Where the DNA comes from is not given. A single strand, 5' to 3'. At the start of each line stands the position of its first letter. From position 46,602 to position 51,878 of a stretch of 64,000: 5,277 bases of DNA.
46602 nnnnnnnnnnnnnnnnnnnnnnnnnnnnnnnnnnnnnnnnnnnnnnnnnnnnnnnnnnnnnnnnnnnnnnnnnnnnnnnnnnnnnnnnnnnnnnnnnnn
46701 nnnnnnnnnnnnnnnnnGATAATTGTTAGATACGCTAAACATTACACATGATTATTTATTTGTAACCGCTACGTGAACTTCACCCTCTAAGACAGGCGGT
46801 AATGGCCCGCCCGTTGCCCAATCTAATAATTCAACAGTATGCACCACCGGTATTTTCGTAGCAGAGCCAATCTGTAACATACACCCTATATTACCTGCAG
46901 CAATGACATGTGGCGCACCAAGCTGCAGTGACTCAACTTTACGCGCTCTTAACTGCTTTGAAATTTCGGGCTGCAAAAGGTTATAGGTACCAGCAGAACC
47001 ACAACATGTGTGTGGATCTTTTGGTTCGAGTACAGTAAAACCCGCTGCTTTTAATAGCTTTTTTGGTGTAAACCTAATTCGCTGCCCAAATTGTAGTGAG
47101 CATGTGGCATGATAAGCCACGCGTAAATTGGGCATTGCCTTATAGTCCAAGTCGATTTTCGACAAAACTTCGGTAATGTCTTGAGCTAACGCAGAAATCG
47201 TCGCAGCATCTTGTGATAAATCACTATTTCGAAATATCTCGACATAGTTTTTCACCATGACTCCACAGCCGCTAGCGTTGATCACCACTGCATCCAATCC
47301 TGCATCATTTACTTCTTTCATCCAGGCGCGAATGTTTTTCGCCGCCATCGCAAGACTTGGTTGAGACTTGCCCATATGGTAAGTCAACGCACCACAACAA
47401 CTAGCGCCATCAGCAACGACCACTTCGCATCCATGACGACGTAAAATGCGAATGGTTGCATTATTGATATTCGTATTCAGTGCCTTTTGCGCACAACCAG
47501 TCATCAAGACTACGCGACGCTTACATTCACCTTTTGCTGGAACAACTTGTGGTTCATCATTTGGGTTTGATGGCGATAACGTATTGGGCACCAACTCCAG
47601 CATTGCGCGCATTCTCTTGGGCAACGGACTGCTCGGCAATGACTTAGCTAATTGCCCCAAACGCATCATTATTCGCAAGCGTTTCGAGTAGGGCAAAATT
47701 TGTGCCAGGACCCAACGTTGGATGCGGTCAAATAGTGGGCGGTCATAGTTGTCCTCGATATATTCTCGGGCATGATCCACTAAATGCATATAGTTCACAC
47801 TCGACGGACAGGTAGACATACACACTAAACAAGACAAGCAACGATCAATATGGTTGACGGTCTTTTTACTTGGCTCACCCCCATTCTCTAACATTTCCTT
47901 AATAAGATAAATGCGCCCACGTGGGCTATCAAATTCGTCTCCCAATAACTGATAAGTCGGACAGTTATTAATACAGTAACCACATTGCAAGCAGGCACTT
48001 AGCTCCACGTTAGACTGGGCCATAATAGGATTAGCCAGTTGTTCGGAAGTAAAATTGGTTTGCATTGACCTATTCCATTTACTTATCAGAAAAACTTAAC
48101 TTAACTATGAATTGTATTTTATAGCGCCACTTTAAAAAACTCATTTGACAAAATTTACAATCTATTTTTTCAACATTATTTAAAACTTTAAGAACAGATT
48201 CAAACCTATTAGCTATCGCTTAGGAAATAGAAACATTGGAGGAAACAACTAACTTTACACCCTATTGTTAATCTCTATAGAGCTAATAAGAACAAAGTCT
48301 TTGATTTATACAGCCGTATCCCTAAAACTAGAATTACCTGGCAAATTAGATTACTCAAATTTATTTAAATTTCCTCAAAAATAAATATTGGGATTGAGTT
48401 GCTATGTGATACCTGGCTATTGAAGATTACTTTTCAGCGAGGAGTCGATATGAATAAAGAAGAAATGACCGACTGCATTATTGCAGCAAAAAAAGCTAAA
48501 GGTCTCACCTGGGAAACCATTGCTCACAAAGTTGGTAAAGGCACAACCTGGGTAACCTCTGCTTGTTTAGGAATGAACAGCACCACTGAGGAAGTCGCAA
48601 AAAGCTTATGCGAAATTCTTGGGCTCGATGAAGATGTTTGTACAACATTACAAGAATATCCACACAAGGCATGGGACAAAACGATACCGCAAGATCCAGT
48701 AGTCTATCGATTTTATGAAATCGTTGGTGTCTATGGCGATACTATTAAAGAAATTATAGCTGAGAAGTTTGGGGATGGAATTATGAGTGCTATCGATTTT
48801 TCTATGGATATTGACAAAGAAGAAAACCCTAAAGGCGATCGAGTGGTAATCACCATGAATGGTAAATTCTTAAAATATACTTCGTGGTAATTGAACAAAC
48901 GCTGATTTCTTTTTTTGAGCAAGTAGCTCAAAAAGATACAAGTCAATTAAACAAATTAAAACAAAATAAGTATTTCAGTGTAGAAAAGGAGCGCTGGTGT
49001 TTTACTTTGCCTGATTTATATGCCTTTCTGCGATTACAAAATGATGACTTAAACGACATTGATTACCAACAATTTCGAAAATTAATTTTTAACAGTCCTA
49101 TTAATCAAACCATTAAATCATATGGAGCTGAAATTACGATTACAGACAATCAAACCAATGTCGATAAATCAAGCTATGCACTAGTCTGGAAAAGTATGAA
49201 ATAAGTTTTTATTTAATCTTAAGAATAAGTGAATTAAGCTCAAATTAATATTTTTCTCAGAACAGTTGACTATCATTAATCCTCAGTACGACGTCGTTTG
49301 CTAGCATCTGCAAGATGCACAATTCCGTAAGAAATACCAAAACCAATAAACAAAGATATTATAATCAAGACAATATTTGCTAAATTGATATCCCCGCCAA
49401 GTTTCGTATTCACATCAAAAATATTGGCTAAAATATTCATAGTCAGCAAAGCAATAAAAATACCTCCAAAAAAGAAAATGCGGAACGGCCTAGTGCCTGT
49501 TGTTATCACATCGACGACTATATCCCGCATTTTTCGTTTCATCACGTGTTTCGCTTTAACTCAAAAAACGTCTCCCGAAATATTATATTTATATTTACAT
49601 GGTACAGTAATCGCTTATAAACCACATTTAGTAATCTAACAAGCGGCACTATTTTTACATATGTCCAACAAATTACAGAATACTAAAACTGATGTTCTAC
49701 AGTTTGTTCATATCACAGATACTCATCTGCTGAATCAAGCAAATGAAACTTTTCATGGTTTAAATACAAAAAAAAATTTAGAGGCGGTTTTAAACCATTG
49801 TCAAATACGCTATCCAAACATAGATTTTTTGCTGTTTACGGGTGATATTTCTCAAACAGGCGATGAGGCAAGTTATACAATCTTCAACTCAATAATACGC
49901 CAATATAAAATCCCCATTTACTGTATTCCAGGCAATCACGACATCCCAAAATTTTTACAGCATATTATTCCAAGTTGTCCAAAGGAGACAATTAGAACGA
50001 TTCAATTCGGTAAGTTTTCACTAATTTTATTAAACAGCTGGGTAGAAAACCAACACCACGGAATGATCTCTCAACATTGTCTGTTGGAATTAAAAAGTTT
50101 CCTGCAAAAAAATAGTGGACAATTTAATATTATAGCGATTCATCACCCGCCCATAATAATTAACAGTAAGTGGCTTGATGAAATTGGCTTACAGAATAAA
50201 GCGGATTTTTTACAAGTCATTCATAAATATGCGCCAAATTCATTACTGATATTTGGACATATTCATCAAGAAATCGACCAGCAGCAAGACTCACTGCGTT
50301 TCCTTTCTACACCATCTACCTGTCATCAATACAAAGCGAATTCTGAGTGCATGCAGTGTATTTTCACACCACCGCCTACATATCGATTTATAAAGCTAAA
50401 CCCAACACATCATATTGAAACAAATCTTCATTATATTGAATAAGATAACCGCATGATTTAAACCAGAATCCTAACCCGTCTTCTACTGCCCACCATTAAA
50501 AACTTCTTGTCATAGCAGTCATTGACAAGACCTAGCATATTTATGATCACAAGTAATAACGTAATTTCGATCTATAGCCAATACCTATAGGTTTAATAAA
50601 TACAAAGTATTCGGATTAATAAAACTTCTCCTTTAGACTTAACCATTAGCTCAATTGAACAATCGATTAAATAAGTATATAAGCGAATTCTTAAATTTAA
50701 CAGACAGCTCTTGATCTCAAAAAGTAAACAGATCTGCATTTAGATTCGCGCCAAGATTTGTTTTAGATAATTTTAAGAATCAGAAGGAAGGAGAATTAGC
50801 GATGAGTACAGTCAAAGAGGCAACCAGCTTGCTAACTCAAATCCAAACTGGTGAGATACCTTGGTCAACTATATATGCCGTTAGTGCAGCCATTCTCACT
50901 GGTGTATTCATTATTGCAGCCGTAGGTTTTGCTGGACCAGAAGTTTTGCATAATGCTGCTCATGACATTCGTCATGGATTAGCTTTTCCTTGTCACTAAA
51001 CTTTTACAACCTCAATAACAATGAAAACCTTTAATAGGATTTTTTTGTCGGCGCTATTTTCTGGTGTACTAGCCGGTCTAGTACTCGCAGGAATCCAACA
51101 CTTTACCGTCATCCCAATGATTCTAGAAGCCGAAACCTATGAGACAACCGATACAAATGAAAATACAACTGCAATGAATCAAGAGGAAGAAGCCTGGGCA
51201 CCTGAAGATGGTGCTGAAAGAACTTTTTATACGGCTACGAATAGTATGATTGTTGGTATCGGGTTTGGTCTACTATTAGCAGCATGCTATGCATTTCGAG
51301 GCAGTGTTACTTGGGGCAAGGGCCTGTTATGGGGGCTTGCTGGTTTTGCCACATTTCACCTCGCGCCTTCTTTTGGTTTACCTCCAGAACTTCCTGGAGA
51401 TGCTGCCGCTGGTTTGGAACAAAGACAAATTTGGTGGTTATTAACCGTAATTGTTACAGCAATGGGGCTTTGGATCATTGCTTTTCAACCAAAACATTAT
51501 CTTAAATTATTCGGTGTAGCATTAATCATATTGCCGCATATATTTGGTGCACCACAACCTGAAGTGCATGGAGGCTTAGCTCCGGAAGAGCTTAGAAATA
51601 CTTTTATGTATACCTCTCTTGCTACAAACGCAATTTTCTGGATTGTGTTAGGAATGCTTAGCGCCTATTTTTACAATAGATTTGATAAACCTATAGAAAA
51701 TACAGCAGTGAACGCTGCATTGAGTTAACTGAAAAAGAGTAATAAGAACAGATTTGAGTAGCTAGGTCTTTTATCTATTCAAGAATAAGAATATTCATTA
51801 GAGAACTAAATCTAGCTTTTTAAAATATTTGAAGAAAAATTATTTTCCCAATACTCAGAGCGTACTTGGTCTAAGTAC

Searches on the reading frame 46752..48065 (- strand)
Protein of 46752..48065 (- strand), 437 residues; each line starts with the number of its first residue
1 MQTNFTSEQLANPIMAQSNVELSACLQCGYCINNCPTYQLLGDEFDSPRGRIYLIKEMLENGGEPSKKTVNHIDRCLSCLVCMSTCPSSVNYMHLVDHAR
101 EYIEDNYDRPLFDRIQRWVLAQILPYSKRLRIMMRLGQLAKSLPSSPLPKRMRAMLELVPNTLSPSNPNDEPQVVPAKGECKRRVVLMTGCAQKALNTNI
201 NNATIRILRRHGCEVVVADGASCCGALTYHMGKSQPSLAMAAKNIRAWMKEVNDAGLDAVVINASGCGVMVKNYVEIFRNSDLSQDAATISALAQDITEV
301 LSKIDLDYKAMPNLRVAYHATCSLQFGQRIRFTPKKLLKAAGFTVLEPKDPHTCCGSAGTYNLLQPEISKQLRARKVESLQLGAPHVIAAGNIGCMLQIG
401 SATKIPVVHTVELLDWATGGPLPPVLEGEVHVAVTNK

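Call 21: search_protein_families(library=pfam, proteins=[window:46752-48065:-], max_evalue=0.001)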
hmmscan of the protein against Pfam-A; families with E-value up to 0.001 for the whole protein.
window:46752-48065:- (437 aa): 12 families
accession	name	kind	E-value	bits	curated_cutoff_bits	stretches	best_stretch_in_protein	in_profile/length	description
PF02754.22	CCG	-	8.3e-29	100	20.6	2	186-272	2-85/85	Cysteine-rich domain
PF13183.11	Fer4_8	-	9.7e-11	42.5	27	1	21-90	1-68/68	4Fe-4S dicluster domain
PF13534.11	Fer4_17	-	3.6e-10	40.7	22.2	1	24-90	1-60/61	4Fe-4S dicluster domain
PF12838.12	Fer4_7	-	3.6e-09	37.4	27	1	25-89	2-51/52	4Fe-4S dicluster domain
PF13484.11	Fer4_16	-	6.8e-08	33.6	30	1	25-87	2-64/66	4Fe-4S double cluster binding domain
PF13237.11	Fer4_10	-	1.7e-07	31.5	25.5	1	21-87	5-53/53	4Fe-4S dicluster domain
PF12837.12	Fer4_6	-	1.2e-06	28.7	25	1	20-38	4-22/24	4Fe-4S binding domain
PF14697.11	Fer4_21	-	2.3e-05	24.8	35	0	73-88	38-53/59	4Fe-4S dicluster domain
PF00037.32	Fer4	-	2.8e-05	24.2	21.1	0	22-37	5-20/24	4Fe-4S binding domain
PF13187.11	Fer4_9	-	2.9e-05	24.5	27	0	24-89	1-50/52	4Fe-4S dicluster domain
PF12797.12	Fer4_2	-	8.4e-05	22.7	24.5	0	21-37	6-22/22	4Fe-4S binding domain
PF12800.12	Fer4_4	-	0.00019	22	24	0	74-87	2-15/17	4Fe-4S binding domain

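Call 40: search_protein_families(library=ncbifam, proteins=[window:46752-48065:-], max_evalue=0.001)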
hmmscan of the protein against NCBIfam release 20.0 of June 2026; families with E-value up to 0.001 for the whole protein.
window:46752-48065:- (437 aa): 27 families (the best 25 are shown)
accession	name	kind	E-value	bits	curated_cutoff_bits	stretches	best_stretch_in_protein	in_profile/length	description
NF008434.0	PRK11274.1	equivalog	8.5e-128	426.7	333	1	1-416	1-405/409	glycolate oxidase subunit GlcF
NF045670.1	quin_L_LdhH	equivalog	6.7e-51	173.4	800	1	21-414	302-705/706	L-lactate dehydrogenase (quinone) large subunit LdhH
NF004898.0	PRK06259.1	equivalog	1.5e-33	116.2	385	1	17-400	128-464/488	fumarate reductase (CoM/CoB) subunit TfrB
NF008369.0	PRK11168.1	equivalog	1.8e-32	112.7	278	1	17-417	5-398/401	anaerobic glycerol-3-phosphate dehydrogenase subunit C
TIGR03379.1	glycerol3P_GlpC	equivalog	2.3e-15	56.3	279.9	1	181-415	160-393/397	anaerobic glycerol-3-phosphate dehydrogenase subunit GlpC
NF049975.1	2HglutDHaseYdiJ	equivalog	2.6e-09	35.4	1350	1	66-411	662-1011/1018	D-2-hydroxyglutarate dehydrogenase YdiJ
NF045663.1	diclust_near_Sec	equivalog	1.5e-08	33.2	530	1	19-380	300-603/759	pyridine nucleotide-disulfide oxidoreductase/dicluster-binding protein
TIGR03288.1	CoB_CoM_SS_B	equivalog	7.4e-07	28.7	345.15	1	186-315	3-119/290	CoB--CoM heterodisulfide reductase subunit B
NF041890.1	hdrC_Methbact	equivalog_domain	2.1e-06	27.4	270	1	8-90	14-88/192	ferredoxin:CoB-CoM heterodisulfide reductase subunit HdrC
TIGR00384.1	dhsB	subfamily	4.6e-06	26.2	88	1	8-98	125-220/222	succinate dehydrogenase and fumarate reductase iron-sulfur protein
NF038196.1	ferrodoxin_EFR1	subfamily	4.8e-06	26.8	75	0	67-88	177-198/242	EFR1 family ferrodoxin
TIGR00273.1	TIGR00273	equivalog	1.3e-05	24.2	444.8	1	15-105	285-374/432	LutB/LldF family L-lactate oxidation iron-sulfur protein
NF004537.0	PRK05888.1-3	equivalog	2e-05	24.2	163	0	19-40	109-130/204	NADH-quinone oxidoreductase subunit NuoI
NF004616.0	PRK05950.1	subfamily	2.6e-05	23.5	228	1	8-103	132-233/238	succinate dehydrogenase iron-sulfur subunit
NF041837.1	rnfC_Methano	equivalog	3.5e-05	22.8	650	1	23-108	358-431/438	Rnf electron transport complex subunit RnfC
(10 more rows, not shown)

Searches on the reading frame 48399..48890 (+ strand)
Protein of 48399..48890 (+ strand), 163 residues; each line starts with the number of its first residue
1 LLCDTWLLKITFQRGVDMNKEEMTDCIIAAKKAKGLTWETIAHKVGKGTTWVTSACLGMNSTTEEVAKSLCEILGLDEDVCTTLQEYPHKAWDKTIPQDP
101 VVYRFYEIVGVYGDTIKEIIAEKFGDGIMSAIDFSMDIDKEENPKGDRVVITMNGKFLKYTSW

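Call 21: search_protein_families(library=pfam, proteins=[window:48399-48890:+], max_evalue=0.001)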
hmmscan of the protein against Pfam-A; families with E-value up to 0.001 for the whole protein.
window:48399-48890:+ (163 aa): 2 families
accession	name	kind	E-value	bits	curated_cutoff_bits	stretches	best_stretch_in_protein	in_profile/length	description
PF02560.19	Cyanate_lyase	-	1e-36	125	25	1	95-161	2-68/69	Cyanate lyase C-terminal domain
PF21291.3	CYNS_N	-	7.4e-17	61.5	27.1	1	21-88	2-69/69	Cyanate hydratase, N-terminal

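Call 40: search_protein_families(library=ncbifam, proteins=[window:48450-48890:+], max_evalue=0.001)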
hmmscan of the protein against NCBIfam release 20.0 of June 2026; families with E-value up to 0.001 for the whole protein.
window:48450-48890:+ (146 aa): 2 families
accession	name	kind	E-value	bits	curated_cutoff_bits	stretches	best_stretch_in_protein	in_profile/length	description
NF002773.0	PRK02866.1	subfamily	1.3e-62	210.3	150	1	1-146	1-147/147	cyanase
TIGR00673.1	cynS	equivalog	6.3e-52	175.5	113.3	1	5-146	8-150/150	cyanase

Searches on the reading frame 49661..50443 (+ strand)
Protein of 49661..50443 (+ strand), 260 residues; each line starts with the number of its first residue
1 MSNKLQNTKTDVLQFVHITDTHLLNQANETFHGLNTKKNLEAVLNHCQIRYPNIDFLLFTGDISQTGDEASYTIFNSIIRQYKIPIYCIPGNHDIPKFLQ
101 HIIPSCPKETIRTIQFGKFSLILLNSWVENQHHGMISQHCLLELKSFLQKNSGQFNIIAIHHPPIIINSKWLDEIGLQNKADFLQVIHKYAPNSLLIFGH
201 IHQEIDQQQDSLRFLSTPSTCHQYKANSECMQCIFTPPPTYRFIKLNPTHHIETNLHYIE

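Call 21: search_protein_families(library=pfam, proteins=[window:49661-50443:+], max_evalue=0.001)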
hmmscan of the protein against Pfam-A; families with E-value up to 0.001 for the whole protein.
window:49661-50443:+ (260 aa): 2 families
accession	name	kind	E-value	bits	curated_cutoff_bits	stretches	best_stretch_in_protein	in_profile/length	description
PF00149.33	Metallophos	-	5.7e-15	56.7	21.5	1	14-203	2-190/191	Calcineurin-like phosphoesterase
PF12850.12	Metallophos_2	-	1.5e-07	32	27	1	14-223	2-138/154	Calcineurin-like phosphoesterase superfamily domain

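Call 40: search_protein_families(library=ncbifam, proteins=[window:49661-50443:+], max_evalue=0.001)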
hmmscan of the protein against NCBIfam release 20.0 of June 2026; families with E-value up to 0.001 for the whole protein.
window:49661-50443:+ (260 aa): 9 families
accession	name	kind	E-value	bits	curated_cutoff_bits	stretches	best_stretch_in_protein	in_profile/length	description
NF008359.0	PRK11148.1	equivalog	5.2e-52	177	225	1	4-259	6-261/275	3',5'-cyclic-AMP phosphodiesterase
NF050112.1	PhdiestSpdARhizob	equivalog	2.5e-25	89.6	400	1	16-225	3-221/264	2', 3'cyclic nucleotide phosphodiesterase SpdA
TIGR03729.1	acc_ester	subfamily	3.4e-07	29.9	148.25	1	49-133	28-117/239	putative phosphoesterase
NF053861.1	DS8_antiphage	equivalog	8.3e-06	23.8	790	1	17-95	1-85/994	anti-phage protein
TIGR00619.1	sbcd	subfamily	1.4e-05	25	77.65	1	15-101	3-93/252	exonuclease subunit SbcD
NF053862.1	DS9_1_antiphage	equivalog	3.5e-05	22.8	420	1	10-95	191-289/486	anti-phage phosphoesterase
TIGR04168.1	TIGR04168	hypoth_equivalog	7.5e-05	22.3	200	0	53-95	5-42/269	TIGR04168 family protein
TIGR00040.1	yfcE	subfamily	9.8e-05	22.5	56.25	0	63-211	38-125/158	YfcE family phosphodiesterase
NF041029.1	Mre11_Pyroc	equivalog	0.00043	19.2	600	1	13-94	1-86/438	DNA double-strand break repair protein Mre11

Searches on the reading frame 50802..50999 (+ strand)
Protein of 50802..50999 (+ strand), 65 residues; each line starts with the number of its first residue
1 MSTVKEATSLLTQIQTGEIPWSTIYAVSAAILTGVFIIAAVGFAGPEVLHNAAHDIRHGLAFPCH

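Call 25: search_protein_families(library=pfam, proteins=[window:50802-50999:+], max_evalue=0.001)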
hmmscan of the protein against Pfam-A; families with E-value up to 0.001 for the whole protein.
window:50802-50999:+ (65 aa): 1 family
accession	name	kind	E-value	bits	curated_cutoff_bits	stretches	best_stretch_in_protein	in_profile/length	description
PF09489.15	CbtB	-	3.4e-16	59.6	27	1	23-65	9-51/51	Probable cobalt transporter subunit (CbtB)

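Call 40: search_protein_families(library=ncbifam, proteins=[window:50802-50999:+], max_evalue=0.001)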
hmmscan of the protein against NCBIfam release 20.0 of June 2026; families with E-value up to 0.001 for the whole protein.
window:50802-50999:+ (65 aa): 1 family
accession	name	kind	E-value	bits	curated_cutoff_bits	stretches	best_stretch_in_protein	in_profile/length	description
TIGR02459.1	CbtB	hypoth_equivalog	1.4e-16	60.7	64.4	1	25-65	20-60/60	cobalt transporter subunit CbtB (proposed)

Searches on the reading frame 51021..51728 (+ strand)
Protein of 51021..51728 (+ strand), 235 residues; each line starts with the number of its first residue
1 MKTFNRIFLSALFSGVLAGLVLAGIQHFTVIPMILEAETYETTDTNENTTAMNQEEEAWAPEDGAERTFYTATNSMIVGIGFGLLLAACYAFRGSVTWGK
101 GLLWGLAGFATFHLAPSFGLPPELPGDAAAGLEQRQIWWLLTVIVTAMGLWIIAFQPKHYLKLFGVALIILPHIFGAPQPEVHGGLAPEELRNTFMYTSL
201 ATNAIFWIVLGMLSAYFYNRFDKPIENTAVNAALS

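Call 21: search_protein_families(library=pfam, proteins=[window:51021-51728:+], max_evalue=0.001)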
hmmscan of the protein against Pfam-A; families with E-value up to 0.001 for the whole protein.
window:51021-51728:+ (235 aa): 2 families
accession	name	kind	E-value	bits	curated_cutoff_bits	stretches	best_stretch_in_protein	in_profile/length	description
PF09490.15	CbtA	-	4.1e-53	181.1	30.7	1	4-218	1-238/239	Probable cobalt transporter subunit (CbtA)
PF02378.23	PTS_EIIC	-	1.1e-05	25.1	30.7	0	4-93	194-274/319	Phosphotransferase system, EIIC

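Call 40: search_protein_families(library=ncbifam, proteins=[window:51021-51728:+], max_evalue=0.001)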
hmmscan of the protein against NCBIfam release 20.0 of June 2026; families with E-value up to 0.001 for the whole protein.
window:51021-51728:+ (235 aa): 1 family
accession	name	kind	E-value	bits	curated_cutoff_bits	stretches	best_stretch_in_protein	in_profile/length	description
TIGR02458.1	CbtA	hypoth_equivalog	4.8e-75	252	182.9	1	4-219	2-229/230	cobalt transporter subunit CbtA (proposed)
